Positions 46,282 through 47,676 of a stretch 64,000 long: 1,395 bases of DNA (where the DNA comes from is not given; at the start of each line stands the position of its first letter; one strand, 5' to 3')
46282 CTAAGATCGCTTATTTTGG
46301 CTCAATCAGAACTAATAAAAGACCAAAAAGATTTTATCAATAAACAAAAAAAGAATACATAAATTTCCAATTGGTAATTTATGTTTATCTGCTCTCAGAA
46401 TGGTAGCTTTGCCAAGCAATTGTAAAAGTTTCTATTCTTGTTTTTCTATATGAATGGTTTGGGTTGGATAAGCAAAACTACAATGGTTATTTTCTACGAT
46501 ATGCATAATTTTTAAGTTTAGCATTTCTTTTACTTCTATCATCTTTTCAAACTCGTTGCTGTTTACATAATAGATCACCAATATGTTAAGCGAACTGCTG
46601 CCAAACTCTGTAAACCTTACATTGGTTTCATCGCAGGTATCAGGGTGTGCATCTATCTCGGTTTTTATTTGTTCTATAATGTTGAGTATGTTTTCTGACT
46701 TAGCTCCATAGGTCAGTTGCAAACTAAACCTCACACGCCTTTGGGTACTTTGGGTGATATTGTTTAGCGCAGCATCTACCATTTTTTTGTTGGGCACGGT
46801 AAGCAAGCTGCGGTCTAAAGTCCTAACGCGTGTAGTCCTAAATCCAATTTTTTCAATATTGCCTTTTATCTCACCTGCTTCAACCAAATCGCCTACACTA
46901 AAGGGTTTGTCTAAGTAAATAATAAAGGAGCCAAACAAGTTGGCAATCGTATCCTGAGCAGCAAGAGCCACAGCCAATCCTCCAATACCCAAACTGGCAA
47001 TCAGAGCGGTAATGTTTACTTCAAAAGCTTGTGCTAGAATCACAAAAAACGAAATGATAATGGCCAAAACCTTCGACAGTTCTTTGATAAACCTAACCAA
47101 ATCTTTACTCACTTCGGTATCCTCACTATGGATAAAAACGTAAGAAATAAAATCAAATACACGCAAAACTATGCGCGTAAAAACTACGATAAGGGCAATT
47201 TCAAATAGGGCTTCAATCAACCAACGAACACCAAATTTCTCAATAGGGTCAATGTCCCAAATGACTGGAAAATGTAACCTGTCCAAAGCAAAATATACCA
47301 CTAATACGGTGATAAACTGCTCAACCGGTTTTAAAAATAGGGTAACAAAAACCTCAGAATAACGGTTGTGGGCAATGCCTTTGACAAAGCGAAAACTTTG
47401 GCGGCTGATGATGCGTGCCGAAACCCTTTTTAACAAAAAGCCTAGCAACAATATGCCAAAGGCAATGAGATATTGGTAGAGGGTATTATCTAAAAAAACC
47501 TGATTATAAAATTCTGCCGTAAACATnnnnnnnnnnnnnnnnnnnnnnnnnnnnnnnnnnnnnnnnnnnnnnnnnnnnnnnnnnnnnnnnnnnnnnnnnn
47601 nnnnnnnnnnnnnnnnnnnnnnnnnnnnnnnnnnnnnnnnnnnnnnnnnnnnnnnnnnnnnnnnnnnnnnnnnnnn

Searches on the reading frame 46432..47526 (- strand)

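Call 51: search_protein_families(library=pfam, proteins=[window:46432-47526:-], max_evalue=0.0001)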
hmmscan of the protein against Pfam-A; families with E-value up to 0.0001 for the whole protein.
window:46432-47526:- (364 aa): 3 families
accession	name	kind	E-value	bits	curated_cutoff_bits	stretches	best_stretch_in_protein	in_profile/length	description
PF00924.24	MS_channel_2nd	-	8.9e-22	77.4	20.2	1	192-258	1-67/68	Mechanosensitive ion channel, beta-domain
PF21082.3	MS_channel_3rd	-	4.2e-13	50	21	1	265-350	1-87/88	Mechanosensitive ion channel MscS, C-terminal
PF21088.3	MS_channel_1st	-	5.6e-06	26.7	23.1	1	155-191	6-42/42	Mechanosensitive ion channel, transmembrane helices 2/3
